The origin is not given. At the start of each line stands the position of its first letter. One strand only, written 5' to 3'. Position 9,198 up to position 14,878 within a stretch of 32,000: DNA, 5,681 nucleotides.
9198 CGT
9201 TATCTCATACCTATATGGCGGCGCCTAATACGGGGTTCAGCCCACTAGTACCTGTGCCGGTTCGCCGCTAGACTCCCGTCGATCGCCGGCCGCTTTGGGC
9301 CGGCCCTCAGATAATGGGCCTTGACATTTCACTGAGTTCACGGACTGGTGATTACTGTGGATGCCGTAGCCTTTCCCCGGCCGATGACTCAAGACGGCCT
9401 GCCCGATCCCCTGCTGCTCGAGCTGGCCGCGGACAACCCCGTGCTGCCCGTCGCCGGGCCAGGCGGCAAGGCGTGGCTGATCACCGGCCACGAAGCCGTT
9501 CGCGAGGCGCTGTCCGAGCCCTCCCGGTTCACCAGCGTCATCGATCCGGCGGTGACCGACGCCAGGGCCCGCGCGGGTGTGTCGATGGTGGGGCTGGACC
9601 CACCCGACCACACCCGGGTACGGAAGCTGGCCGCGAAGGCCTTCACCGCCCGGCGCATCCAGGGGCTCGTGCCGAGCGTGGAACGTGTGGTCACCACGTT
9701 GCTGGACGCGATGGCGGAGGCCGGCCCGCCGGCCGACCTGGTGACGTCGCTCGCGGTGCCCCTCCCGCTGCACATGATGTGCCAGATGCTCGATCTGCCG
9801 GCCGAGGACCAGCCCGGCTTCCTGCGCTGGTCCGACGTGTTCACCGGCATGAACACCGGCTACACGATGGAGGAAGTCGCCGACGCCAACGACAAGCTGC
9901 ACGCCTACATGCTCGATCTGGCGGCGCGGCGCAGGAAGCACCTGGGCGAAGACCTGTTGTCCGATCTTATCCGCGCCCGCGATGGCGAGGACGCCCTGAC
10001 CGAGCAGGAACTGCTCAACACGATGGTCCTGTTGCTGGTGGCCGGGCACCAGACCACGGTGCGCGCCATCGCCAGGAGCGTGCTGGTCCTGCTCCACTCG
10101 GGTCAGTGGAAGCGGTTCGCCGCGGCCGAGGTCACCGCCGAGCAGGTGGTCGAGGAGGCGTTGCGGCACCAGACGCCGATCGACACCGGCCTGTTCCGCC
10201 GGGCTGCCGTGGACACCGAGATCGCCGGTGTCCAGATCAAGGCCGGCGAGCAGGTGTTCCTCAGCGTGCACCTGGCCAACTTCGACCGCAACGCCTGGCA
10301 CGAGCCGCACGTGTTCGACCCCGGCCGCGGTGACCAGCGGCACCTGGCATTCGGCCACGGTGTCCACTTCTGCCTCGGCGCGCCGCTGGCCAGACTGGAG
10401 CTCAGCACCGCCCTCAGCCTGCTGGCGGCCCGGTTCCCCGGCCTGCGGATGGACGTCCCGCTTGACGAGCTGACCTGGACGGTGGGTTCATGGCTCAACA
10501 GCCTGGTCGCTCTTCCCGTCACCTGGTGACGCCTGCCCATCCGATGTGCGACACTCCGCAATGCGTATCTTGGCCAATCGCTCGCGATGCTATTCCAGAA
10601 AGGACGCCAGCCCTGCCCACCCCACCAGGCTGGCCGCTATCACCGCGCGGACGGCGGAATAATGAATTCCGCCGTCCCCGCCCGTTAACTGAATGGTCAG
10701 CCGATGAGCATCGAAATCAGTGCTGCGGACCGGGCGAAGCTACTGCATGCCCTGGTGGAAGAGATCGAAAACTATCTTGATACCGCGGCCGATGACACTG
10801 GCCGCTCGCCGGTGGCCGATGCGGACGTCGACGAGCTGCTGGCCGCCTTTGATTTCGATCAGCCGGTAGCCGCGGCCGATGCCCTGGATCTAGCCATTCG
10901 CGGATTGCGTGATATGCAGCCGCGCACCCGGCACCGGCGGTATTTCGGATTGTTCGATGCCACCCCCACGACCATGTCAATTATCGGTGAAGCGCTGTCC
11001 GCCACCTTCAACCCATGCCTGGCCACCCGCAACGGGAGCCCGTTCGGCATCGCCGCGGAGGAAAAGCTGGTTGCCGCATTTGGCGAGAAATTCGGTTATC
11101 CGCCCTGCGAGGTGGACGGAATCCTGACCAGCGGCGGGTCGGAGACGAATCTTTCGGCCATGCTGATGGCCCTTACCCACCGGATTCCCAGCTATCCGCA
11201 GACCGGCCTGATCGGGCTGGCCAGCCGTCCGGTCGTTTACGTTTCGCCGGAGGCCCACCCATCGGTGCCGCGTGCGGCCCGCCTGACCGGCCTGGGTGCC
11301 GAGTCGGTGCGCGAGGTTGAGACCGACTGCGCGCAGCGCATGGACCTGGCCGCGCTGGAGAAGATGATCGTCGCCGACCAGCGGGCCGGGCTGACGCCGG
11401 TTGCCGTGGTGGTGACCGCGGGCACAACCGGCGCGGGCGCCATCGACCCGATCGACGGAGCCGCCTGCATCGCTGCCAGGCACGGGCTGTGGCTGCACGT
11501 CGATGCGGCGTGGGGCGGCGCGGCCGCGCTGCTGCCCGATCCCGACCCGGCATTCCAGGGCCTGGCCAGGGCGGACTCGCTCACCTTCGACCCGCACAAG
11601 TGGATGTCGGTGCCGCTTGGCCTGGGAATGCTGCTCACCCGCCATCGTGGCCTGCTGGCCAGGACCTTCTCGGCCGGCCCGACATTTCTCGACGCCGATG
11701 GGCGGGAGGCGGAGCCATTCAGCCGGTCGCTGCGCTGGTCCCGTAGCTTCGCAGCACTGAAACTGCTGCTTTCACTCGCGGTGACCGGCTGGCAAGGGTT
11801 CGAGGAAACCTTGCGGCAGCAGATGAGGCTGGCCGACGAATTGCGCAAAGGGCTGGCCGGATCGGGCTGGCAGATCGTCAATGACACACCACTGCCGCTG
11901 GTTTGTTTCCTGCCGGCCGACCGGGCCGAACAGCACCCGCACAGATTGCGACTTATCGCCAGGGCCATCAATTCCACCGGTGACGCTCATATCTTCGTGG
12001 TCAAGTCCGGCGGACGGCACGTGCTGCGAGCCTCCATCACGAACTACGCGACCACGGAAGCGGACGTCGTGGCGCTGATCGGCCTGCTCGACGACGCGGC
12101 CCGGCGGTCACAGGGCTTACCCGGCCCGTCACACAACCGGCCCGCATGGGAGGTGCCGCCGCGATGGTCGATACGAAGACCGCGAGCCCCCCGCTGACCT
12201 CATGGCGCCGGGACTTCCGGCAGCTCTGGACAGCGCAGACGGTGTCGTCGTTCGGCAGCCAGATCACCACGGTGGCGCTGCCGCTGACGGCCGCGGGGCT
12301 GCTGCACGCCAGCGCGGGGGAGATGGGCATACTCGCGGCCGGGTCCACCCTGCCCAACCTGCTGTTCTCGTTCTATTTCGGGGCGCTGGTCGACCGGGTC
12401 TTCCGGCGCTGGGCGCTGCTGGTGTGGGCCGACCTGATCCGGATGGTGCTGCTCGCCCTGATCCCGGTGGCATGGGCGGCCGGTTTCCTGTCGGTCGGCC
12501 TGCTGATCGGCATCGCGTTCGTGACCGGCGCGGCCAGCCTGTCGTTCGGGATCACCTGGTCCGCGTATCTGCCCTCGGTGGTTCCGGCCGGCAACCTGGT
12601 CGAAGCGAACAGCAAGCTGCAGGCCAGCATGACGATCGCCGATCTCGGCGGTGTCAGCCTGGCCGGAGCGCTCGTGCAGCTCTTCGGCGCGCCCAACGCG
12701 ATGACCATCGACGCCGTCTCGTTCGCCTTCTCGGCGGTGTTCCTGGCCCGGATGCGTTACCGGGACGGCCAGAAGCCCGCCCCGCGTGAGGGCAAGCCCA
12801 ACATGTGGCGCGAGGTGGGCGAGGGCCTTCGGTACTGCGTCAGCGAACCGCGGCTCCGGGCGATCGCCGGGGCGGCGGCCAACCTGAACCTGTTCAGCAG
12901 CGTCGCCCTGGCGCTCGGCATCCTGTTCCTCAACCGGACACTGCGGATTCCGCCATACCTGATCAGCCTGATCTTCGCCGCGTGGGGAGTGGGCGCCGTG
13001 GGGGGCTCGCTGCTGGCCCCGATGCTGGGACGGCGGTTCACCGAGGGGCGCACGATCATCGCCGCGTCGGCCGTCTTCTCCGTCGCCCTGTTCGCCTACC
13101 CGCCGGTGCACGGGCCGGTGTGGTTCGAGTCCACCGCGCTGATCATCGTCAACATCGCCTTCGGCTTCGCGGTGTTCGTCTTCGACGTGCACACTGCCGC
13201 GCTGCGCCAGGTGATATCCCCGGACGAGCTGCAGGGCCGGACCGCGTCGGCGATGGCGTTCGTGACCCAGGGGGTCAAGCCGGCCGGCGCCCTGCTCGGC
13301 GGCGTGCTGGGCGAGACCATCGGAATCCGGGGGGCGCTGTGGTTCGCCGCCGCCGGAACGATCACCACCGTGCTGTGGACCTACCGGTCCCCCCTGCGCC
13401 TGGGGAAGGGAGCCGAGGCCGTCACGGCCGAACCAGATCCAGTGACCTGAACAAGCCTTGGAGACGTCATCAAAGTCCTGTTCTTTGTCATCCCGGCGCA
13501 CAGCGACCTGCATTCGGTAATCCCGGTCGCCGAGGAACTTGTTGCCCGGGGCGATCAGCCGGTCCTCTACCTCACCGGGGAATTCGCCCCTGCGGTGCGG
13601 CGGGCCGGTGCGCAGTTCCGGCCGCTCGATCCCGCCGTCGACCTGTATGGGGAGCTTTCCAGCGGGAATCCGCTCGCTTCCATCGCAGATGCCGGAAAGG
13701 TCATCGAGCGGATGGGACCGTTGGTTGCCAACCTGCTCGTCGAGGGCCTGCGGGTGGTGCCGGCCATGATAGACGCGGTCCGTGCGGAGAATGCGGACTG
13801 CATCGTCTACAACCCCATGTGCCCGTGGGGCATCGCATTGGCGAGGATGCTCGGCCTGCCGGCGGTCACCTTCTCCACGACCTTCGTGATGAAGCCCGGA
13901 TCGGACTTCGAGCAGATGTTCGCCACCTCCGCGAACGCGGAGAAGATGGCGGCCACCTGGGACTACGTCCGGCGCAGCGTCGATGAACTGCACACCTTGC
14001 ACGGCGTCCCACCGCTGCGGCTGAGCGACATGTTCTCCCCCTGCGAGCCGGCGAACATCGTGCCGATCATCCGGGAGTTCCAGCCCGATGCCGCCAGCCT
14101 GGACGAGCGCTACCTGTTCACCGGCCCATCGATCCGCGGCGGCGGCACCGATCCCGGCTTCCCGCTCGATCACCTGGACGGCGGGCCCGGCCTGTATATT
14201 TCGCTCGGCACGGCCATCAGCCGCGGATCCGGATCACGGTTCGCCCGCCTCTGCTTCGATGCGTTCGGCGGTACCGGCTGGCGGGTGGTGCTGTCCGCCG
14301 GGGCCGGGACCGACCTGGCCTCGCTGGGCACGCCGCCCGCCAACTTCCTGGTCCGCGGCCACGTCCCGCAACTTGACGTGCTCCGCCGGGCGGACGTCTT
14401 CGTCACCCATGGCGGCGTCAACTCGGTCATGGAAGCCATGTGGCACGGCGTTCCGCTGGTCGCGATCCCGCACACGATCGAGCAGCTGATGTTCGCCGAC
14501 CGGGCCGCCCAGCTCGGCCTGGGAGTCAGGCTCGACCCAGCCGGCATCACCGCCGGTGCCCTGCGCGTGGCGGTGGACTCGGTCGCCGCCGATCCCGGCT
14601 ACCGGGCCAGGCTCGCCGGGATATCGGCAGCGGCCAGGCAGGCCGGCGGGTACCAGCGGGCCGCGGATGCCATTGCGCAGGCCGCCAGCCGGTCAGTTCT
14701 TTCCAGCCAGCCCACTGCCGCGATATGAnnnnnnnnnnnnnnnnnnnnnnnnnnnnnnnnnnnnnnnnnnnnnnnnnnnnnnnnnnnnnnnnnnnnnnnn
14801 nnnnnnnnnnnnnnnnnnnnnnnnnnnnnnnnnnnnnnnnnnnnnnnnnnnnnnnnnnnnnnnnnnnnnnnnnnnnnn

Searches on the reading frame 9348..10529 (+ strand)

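Call 14: search_protein_families(library=pfam, proteins=[window:9348-10529:+], max_evalue=0.0001)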
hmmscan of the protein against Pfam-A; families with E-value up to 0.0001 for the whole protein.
window:9348-10529:+ (393 aa): 1 family
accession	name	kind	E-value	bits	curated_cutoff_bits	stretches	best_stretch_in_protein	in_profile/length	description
PF00067.27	p450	-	1.6e-31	110.1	22.8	1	265-363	325-432/462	Cytochrome P450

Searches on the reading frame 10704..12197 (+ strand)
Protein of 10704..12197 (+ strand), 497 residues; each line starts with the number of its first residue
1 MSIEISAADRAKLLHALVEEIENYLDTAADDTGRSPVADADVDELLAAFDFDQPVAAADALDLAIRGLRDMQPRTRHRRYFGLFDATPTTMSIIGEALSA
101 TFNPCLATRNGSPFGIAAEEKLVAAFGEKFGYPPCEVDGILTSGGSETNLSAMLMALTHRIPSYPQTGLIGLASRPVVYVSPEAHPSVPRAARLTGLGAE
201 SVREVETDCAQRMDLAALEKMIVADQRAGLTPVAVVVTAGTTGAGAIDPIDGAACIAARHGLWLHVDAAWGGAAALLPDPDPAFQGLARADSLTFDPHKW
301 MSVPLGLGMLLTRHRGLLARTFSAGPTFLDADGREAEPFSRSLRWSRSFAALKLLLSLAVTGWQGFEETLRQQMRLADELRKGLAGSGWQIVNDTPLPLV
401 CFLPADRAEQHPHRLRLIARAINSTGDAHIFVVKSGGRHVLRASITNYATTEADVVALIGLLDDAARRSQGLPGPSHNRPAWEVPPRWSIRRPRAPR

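Call 14: search_protein_families(library=pfam, proteins=[window:10704-12197:+], max_evalue=0.0001)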
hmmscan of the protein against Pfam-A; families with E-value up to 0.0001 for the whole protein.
window:10704-12197:+ (497 aa): 3 families
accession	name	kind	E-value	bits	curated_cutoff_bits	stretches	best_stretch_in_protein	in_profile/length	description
PF00282.25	Pyridoxal_deC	-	5.3e-61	206.9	27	1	77-402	39-372/375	Pyridoxal-dependent decarboxylase conserved domain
PF01212.27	Beta_elim_lyase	-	6.6e-06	26.1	27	1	196-381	92-231/288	Beta-eliminating lyase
PF00266.25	Aminotran_5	-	2.9e-05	23.6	21.5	1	176-452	90-366/371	Aminotransferase class-V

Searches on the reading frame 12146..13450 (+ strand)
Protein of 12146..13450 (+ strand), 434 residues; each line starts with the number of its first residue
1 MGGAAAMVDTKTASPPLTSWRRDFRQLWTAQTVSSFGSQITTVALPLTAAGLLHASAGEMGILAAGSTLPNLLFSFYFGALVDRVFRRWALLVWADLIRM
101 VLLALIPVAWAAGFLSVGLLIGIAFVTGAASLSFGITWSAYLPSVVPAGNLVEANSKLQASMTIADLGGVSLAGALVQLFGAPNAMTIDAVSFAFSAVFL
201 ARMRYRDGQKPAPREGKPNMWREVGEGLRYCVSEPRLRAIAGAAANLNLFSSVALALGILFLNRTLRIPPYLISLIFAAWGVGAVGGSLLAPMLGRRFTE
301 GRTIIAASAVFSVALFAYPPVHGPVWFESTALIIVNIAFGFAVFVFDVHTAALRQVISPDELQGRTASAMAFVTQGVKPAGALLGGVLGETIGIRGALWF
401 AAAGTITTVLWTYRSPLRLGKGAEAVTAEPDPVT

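Call 14: search_protein_families(library=pfam, proteins=[window:12146-13450:+], max_evalue=0.0001)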
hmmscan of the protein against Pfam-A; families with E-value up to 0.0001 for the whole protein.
window:12146-13450:+ (434 aa): 2 families
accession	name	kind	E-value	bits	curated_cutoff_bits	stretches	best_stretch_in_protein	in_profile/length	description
PF05977.19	MFS_3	-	1e-39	136.9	27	1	23-425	11-403/524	Transmembrane secretion effector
PF07690.21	MFS_1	-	7.8e-27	94.5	33.4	1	27-375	1-340/347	Major Facilitator Superfamily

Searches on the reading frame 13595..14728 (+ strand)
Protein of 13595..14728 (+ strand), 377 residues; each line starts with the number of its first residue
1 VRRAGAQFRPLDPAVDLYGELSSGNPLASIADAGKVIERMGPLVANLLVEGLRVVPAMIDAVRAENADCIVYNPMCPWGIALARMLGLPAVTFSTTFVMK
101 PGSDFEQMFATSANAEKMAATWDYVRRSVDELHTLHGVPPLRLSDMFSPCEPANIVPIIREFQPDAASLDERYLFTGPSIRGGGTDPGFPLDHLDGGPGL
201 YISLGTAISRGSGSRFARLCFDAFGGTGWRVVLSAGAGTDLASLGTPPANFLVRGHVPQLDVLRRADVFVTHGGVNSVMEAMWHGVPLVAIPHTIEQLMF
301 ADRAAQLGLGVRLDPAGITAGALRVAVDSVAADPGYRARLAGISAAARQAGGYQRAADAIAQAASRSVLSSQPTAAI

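Call 15: search_protein_families(library=pfam, proteins=[window:13595-14728:+], max_evalue=0.0001)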
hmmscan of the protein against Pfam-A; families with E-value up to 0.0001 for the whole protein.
window:13595-14728:+ (377 aa): 3 families
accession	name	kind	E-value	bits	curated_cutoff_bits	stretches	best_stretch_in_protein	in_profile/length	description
PF00201.24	UDPGT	-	2.5e-16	60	19.5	1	201-340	279-415/499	UDP-glucoronosyl and UDP-glucosyl transferase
PF06722.18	EryCIII-like_C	-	5.1e-15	56.2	31.7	1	235-341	20-123/145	Erythromycin biosynthesis protein CIII-like, C-terminal domain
PF04101.22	Glyco_tran_28_C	-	2.4e-06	28.1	22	1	262-330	68-140/166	Glycosyltransferase family 28 C-terminal domain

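Call 27: search_protein_families(library=ncbifam, proteins=[window:13595-14728:+], max_evalue=0.00001)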
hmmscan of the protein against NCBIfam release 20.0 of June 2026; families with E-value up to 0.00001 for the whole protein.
window:13595-14728:+ (377 aa): 5 families
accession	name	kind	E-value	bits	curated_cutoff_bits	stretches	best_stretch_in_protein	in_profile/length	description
TIGR01426.2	MGT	subfamily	2.8e-77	260.4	260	1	38-363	65-390/393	macrolide family glycosyltransferase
NF000362.1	self_GT_OleI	exception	1.5e-43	149.6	700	1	154-360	213-416/424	OleI family self-immunity macrolide glycosyltransferase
NF033129.1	macro_glyco_Mgt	subfamily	1.1e-39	136.6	700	1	45-362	77-390/393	macrolide-inactivating glycosyltransferase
TIGR04516.1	glycosyl_450act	subfamily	8.1e-14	51.5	440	1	239-345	289-395/418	activator-dependent family glycosyltransferase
NF000354.1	glycotrans_Rgt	equivalog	1.3e-09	37.7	800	1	196-367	239-405/411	rifamycin-inactivating glycosyltransferase Rgt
